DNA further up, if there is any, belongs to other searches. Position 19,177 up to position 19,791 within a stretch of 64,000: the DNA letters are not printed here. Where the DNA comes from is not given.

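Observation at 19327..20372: Three tandem paralogs of ~100-aa, two-helix membrane proteins resembling VirB2/TrbC-type pilins, next to a Cys-rich lipoprotein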

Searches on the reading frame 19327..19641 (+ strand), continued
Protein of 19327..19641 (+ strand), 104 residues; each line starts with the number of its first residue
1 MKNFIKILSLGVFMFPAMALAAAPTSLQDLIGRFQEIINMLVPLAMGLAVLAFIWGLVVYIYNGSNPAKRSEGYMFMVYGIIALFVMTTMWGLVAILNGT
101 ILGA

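Call 23: find_related_loci(query=A2, collection=genome_contigs, flank=10000)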
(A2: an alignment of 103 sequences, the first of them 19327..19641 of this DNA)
Query A2 (104 aa) in genome_contigs; peptide patterns used: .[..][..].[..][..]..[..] (x = any residue, [..] = any of these).
599 stretches matched a pattern (row limit reached: there are more); 579 encode a relative of the query (tblastn E <= 1e-3); the best 80 are kept; 80 distinct loci.
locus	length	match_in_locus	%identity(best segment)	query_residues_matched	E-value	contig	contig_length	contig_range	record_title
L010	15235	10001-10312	84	1-104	1e-52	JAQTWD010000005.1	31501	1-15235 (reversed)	MAG: Candidatus Paceibacterota bacterium isolate STC_102 NODE_2863_length_31501_cov_3.225633_Sandtown_C, whole genome sh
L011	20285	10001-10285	45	1-100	2e-22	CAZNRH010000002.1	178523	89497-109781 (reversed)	MAG TPA_asm: uncultured Candidatus Saccharibacteria bacterium isolate SRP128015_co3_412 genome assembly, contig: NODE_15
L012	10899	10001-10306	41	1-103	5e-22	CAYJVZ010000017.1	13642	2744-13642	MAG TPA_asm: uncultured Candidatus Saccharibacteria bacterium isolate ERP125453_co1_471 genome assembly, contig: NODE_48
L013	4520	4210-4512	41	1-100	1e-21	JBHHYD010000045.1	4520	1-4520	MAG: Candidatus Paceibacteria bacterium isolate Maj_2_bin.9 NODE_11964_length_4520_cov_5.117357, whole genome shotgun se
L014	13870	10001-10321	45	1-100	2e-21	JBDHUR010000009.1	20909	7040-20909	MAG: Candidatus Paceibacteria bacterium isolate AS-MESO-3CA.210 NODE_10936_length_20909_cov_6.105079, whole genome shotg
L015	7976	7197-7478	41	1-94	2e-21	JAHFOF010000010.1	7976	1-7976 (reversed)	MAG: bacterium isolate nzgw498 NODE_26062_length_7977_cov_3.304099, whole genome shotgun sequence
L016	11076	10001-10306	44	1-101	4e-21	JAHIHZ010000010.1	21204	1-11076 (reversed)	MAG: Patescibacteria group bacterium isolate KR11_S3.mb.10 KR11_S3.mb.10_k141_101846, whole genome shotgun sequence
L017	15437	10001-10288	43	14-104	7e-21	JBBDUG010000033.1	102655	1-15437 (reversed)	MAG: Candidatus Paceibacterota bacterium isolate LejiaC_44_66 Lejia_C_447_length_102655_cov_44, whole genome shotgun seq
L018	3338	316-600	42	1-100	6e-21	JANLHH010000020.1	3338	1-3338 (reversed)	MAG: Patescibacteria group bacterium isolate P6-12 k99_337793, whole genome shotgun sequence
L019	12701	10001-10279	43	7-100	1e-20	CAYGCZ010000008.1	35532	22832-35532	MAG TPA_asm: uncultured Candidatus Saccharibacteria bacterium isolate ERP113451_co3_421 genome assembly, contig: NODE_80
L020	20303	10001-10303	44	3-100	2e-20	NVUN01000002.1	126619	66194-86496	MAG: Candidatus Kaiserbacteria bacterium isolate NORP88 Contig_source1383C_398, whole genome shotgun sequence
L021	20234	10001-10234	49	23-100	5e-20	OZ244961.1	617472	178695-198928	MAG: Candidatus Paceibacterota bacterium isolate 63aa3da3-3836-4a92-b552-87f0a2bd5cc7 genome assembly, chromosome: 1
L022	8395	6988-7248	43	15-100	4e-20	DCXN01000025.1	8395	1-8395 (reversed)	MAG TPA_asm: Patescibacteria group bacterium UBA2135 UBA2135_contig_46157, whole genome shotgun sequence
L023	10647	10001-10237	46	22-100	4e-20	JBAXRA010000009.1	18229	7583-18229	MAG: bacterium isolate ELA571 MAG571_9, whole genome shotgun sequence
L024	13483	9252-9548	43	2-100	6e-20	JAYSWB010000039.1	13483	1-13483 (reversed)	MAG: bacterium isolate GFS_12865 GFS_12865_38, whole genome shotgun sequence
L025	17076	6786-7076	43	1-100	7e-20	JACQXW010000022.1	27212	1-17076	MAG: Candidatus Terrybacteria bacterium isolate NC_groundwater_1525_Pr4_S-0.2um_41_30 SR1-18-Sp2_scaffold_11932, whole g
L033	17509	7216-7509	43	1-100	4e-19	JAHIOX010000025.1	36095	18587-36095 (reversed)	MAG: Patescibacteria group bacterium isolate KR13_S3.mb.30 KR13_S3.mb.30_k141_533106, whole genome shotgun sequence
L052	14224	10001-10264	44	16-102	3e-18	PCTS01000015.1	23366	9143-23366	MAG: Candidatus Campbellbacteria bacterium CG22_combo_CG10-13_8_21_14_all_43_18 CG22_scaffold_1630_c, whole genome shotg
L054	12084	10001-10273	40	10-101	3e-18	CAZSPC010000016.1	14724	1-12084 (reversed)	MAG TPA_asm: uncultured Candidatus Saccharibacteria bacterium isolate SRP167671_co2_252 genome assembly, contig: NODE_53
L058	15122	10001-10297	41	1-98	4e-18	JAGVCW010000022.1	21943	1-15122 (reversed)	MAG: Candidatus Paceibacterota bacterium isolate WC_11 c_000000095933, whole genome shotgun sequence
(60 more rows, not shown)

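Call 24: predict_structure(alignment_id=A2)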
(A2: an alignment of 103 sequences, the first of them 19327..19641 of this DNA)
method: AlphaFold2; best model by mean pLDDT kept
length: 104 residues; sequences in the alignment: 103
mean_pLDDT: 85.5   pTM: 0.58
mean pLDDT of the five models: 85.5, 83.8, 83.2, 81.4, 79.6
residues with pLDDT >= 90: 52; 70-90: 38; 50-70: 14; < 50: 0
segments of 3 or more residues with pLDDT < 50: none
pLDDT, mean of each block of 10 residues (from residue 1): 68 72 77 87 93 95 94 95 95 87 68
secondary structure, 60 per line:
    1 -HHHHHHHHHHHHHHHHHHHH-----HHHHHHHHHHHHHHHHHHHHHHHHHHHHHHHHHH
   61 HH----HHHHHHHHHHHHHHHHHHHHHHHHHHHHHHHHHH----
elements in order: H2-21 H27-62 H67-100

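Call 27: fold_search(model_id=the predicted structure, library=pdb)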
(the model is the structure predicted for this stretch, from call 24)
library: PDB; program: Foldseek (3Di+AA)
matches with E <= 10: 269; with E <= 0.001: 0
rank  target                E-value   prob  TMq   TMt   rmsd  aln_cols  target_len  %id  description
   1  9vub_A                2.4e-01  0.97  0.61  0.19  10.5       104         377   10  channel C complex with 3 (released 2026-03-11)
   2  9vub_C                4.9e-01  0.95  0.65  0.19  10.0       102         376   10  channel C complex with 3 (released 2026-03-11)
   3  9vuc_B                8.2e-01  0.80  0.51  0.16  10.3        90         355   11  channel B complex with 2 (released 2026-03-11)
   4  3tul_C                1.2e+00  0.51  0.46  0.38   8.9        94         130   12  Crystal structure of N-terminal region of Type III Secretion Major Translocator SipB (residues 82-226) (released 2012-02-15)
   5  8yw6_B                1.3e+00  0.47  0.50  0.41  17.7       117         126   12  Cryo-EM structure of apo human mitochondrial pyruvate carrier in the IMS-open conformation at pH 8.0 (released 2025-03-12)
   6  4o9p_B                1.3e+00  0.44  0.37  0.16   8.0        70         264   20  Crystal structure of Thermus thermophilis transhydrogeanse domain II dimer SeMet derivative (released 2014-06-11)
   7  6t5a_A                1.3e+00  0.38  0.37  0.40   5.4        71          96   15  Crystal structure of herpes simplex virus 1 pUL7:pUL51 complex (released 2020-05-20)
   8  3g6b_A                1.5e+00  0.66  0.56  0.29  16.5        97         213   11  Crystal structure of a Soluble Chemoreceptor from Thermotoga maritima Asn217Ile mutant (released 2009-07-28)
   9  4o9t_B                1.6e+00  0.57  0.40  0.17   7.1        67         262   22  Mechanism of transhydrogenase coupling proton translocation and hydride transfer (released 2014-06-11)
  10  1ijp_MODEL_1_A        1.6e+00  0.47  0.41  0.51   2.8        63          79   14  Solution Structure of Ala20Pro/Pro64Ala substituted subunit c of Escherichia coli ATP synthase (released 2002-03-27)
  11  4o9u_B                1.6e+00  0.33  0.37  0.10   7.2        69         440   19  Mechanism of transhydrogenase coupling proton translocation and hydride transfer (released 2015-01-28)
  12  3rqf_D                1.6e+00  0.09  0.26  0.17  18.0       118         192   12  Cerebral cavernous malformation 3 (CCM3) in complex with paxillin LD2 (released 2011-06-01)
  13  9vu9_A                1.7e+00  0.57  0.51  0.16  10.2        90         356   12  channel D complex with 4 (released 2026-03-11)
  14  6cnn_A                1.8e+00  0.69  0.63  0.20  10.7        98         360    6  Cryo-EM structure of the human SK4/calmodulin channel complex in the Ca2+ bound state I (released 2018-05-02)
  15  6zfg_B                1.8e+00  0.66  0.46  0.21   6.4        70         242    8  14-3-3 zeta chimera with 18E6 and fusicoccin (released 2021-02-17)
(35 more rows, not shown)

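Call 41: search_protein_families(library=pfam, proteins=[L033:5044-6357:+, L033:6360-6737:+, L033:6718-7161:+, L033:7216-7560:+, L033:7573-7815:+, L052:9086-9565:+, L052:9565-9954:+, L025:5330-6325:+, L033:7875-8417:-, L058:3430-3771:+], max_evalue=0.01)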
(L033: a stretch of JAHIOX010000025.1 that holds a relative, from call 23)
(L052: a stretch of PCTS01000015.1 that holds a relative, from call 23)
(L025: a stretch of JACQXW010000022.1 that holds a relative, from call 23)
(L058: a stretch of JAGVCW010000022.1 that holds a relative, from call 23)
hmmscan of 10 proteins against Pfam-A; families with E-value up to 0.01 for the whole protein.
L033:5044-6357:+ (437 aa): 2 families
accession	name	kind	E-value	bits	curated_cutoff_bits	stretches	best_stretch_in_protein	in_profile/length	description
PF13416.11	SBP_bac_8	-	5.2e-17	63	27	1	57-344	3-243/279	Bacterial extracellular solute-binding protein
PF01547.30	SBP_bac_1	-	2.8e-16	60.9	26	1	81-339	34-295/307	Bacterial extracellular solute-binding protein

L033:6360-6737:+ (125 aa): 2 families
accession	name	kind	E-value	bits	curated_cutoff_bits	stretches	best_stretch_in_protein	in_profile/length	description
PF18895.5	T4SS_pilin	-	1.4e-09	38.3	26.6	1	52-106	17-70/71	Type IV secretion system pilin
PF04956.18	TrbC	-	1.5e-05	25.5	27.9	1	43-106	41-97/98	TrbC/VIRB2 pilin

L033:6718-7161:+ (147 aa): 3 families
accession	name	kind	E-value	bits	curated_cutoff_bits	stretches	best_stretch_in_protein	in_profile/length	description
PF18895.5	T4SS_pilin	-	5.7e-10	39.6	26.6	1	71-140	3-71/71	Type IV secretion system pilin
PF04956.18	TrbC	-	0.0011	19.6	27.9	1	65-140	34-98/98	TrbC/VIRB2 pilin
PF02308.21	MgtC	-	0.0092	16.8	31.4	0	75-141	46-105/121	MgtC family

L033:7216-7560:+ (114 aa): 4 families
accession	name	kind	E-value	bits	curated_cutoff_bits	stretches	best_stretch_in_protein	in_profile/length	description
PF18895.5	T4SS_pilin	-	2.1e-10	41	26.6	1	32-95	9-71/71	Type IV secretion system pilin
PF06570.16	DUF1129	-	0.0028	17.7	29.1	1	18-101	100-177/207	Protein of unknown function (DUF1129)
PF25592.1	DUF7937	-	0.006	15.9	31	1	42-92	174-224/402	Domain of unknown function (DUF7937)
PF03608.18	EII-GUT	-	0.0074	16.8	25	1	16-86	7-76/167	PTS system enzyme II sorbitol-specific factor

L033:7573-7815:+ (80 aa): 1 family
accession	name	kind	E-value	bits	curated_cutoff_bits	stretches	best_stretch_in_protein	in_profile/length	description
PF18895.5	T4SS_pilin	-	2.7e-08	34.2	26.6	1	8-73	5-69/71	Type IV secretion system pilin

L052:9086-9565:+ (159 aa): 2 families
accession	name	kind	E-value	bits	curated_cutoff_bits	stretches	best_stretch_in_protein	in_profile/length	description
PF18895.5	T4SS_pilin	-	6.5e-11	42.6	26.6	1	76-138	10-71/71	Type IV secretion system pilin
PF10320.15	7TM_GPCR_Srsx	-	0.0051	16.7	24.1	1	45-151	126-219/257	Serpentine type 7TM GPCR chemoreceptor Srsx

L052:9565-9954:+ (129 aa): 2 families
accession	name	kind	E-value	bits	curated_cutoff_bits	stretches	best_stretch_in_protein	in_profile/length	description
PF18895.5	T4SS_pilin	-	1.3e-08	35.3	26.6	1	48-109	4-64/71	Type IV secretion system pilin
PF04956.18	TrbC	-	2.9e-07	31.1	27.9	1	33-112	34-94/98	TrbC/VIRB2 pilin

L025:5330-6325:+ (331 aa): 3 families
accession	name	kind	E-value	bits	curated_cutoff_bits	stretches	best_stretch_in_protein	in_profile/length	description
PF13205.12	Big_5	-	2.2e-25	89.9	23.6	1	33-136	3-105/105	Bacterial Ig-like domain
PF18895.5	T4SS_pilin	-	0.0022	18.5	26.6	1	249-304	13-66/71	Type IV secretion system pilin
PF04956.18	TrbC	-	0.0025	18.4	27.9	1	245-309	41-98/98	TrbC/VIRB2 pilin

L033:7875-8417:- (180 aa): 1 family
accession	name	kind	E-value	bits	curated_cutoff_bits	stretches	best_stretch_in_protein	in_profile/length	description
PF13567.11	DUF4131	-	0.0024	18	31.6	1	3-70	5-62/165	Domain of unknown function (DUF4131)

L058:3430-3771:+ (113 aa): 0 families

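Call 57: search_protein_families(library=pfam, alignment_id=A4, max_evalue=0.001)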
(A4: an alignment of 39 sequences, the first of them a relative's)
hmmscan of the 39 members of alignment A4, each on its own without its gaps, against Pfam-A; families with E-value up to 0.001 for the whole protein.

A. member 1, L078:9234-9617:+ (127 aa): 2 families
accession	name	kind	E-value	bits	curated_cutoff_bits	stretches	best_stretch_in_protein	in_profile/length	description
PF18895.5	T4SS_pilin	-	8.1e-08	32.7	26.6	1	56-113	13-69/71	Type IV secretion system pilin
PF04956.18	TrbC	-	2.4e-06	28.1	27.9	1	11-113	14-96/98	TrbC/VIRB2 pilin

B. families by the number of members that match (of 39 scanned): 4 families
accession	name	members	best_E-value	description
PF18895.5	T4SS_pilin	39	4e-12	Type IV secretion system pilin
PF04956.18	TrbC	31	1.9e-09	TrbC/VIRB2 pilin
PF01554.23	MatE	2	1.3e-05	MatE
PF19607.4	DUF6112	1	0.0001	Family of unknown function (DUF6112)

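Call 59: search_solved_structures(query=A4, max_evalue=1, show_alignments=2)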
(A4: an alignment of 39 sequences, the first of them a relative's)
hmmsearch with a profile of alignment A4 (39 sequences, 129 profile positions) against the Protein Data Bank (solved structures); distinct sequences matched with E-value up to 1: 0.

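Call 68: search_protein_families(library=phrogs, proteins=[window:19327-19641:+], max_evalue=0.1)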
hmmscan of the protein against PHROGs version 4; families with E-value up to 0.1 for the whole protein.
window:19327-19641:+ (104 aa): 0 families

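Call 74: search_solved_structures(query=L033:5044-6357:+, max_evalue=0.01)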
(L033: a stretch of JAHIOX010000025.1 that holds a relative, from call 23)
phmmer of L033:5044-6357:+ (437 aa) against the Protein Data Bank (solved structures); distinct sequences matched with E-value up to 0.01: 174 (the best 60 are shown).
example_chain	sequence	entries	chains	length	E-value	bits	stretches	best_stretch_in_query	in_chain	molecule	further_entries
4r9f_A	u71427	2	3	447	8.4e-12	48.1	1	15-337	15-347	MBP1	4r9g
3quf_A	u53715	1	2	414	6.8e-08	35.2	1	30-181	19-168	Extracellular solute-binding protein, family 1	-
4qrz_A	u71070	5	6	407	8.1e-08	34.9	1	41-192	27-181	ABC-TYPE SUGAR TRANSPORTER | ABC transporter, substrate binding protein (Sugar)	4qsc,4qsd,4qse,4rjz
9vus_A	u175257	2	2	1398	1.6e-07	33.9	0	68-176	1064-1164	Soluble cytochrome b562,2-oxoglutarate receptor 1,Soluble cytochrome b562,2-oxoglutarate r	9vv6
8jbg_B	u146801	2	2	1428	3e-07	33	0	71-176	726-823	Neuromedin-K receptor (NK3R-pFastbac1) | NK3R-pFastbac1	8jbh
5f7v_A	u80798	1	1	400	7e-07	31.8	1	32-205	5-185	Lmo0181 protein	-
6rjy_A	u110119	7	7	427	7.9e-07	31.7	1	59-199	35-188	Arabino-oligosaccharids-binding protein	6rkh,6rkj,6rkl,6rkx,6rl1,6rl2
1eu8_A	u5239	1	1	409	2.7e-06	29.9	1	82-184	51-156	TREHALOSE/MALTOSE BINDING PROTEIN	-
8art_A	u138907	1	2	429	6.4e-06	28.7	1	21-195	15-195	Putative secreted maltose-binding protein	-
5ci5_A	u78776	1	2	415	4.2e-05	26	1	77-346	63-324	Extracellular solute-binding protein family 1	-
7eho_A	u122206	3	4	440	0.00016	24.1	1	87-184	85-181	Chitin oligosaccharide binding protein NagB2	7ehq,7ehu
5u2p_A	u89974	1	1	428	0.00027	23.3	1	82-353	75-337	Sugar ABC transporter substrate-binding protein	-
4g68_B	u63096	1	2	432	0.00044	22.6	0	35-175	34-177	ABC transporter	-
9p0x_T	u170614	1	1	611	0.00051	22.4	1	10-176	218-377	Tissue factor,Maltose/maltodextrin-binding periplasmic protein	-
4g68_A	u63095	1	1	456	0.00061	22.2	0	35-175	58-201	ABC transporter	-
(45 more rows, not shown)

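Call 76: find_encoding_contigs(protein=P0055, flank=10000, max_places=1)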
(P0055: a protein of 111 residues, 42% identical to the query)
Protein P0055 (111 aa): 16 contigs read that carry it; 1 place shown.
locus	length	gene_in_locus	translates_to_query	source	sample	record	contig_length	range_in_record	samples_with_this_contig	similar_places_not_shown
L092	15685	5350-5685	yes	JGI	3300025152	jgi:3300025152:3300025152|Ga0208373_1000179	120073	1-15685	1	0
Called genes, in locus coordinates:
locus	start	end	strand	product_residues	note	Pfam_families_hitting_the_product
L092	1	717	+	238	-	PF01471:PG_binding_1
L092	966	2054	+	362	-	PF06723:MreB_Mbl, PF00012:HSP70, PF14450:FtsA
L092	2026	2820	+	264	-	PF04085:MreC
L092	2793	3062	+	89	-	-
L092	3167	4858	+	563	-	PF03717:PBP_dimer, PF00905:Transpeptidase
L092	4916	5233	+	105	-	PF18895:T4SS_pilin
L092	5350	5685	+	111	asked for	PF18895:T4SS_pilin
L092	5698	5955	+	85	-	PF18895:T4SS_pilin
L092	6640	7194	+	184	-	PF04011:LemA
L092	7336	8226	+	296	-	PF01435:Peptidase_M48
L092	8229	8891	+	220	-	PF03009:GDPD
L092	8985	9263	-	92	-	-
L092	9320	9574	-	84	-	-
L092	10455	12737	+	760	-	PF03477:ATP-cone, PF17975:RNR_Alpha, PF21995:RNR-II_ins_dom (weak), PF02867:Ribonuc_red_lgC (faint)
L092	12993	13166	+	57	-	-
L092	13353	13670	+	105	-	PF00829:Ribosomal_L21p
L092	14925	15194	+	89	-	-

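Call 77: find_encoding_contigs(protein=P0013, flank=10000, max_places=1)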
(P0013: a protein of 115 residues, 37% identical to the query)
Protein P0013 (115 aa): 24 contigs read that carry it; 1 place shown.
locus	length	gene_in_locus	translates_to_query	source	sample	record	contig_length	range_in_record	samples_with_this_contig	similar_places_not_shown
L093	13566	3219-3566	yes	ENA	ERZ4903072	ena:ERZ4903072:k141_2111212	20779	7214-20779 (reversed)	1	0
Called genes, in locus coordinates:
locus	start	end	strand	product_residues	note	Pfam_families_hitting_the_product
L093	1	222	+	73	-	?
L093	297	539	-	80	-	-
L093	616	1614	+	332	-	PF01207:Dus, PF01180:DHO_dh (faint)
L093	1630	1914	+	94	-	-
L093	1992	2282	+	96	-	PF00581:Rhodanese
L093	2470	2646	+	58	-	-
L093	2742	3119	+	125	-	PF18895:T4SS_pilin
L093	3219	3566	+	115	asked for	-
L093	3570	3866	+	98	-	PF18895:T4SS_pilin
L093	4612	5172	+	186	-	PF04011:LemA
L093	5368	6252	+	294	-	PF01435:Peptidase_M48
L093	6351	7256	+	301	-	PF00882:Zn_dep_PLPC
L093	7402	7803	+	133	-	-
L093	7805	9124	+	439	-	PF02219:MTHFR, PF12225:DUF5981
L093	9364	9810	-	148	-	PF00293:NUDIX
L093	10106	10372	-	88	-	-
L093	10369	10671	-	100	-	-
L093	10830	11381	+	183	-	PF01066:CDP-OH_P_transf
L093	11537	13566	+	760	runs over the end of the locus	PF03477:ATP-cone, PF17975:RNR_Alpha, PF21995:RNR-II_ins_dom, PF02867:Ribonuc_red_lgC (faint)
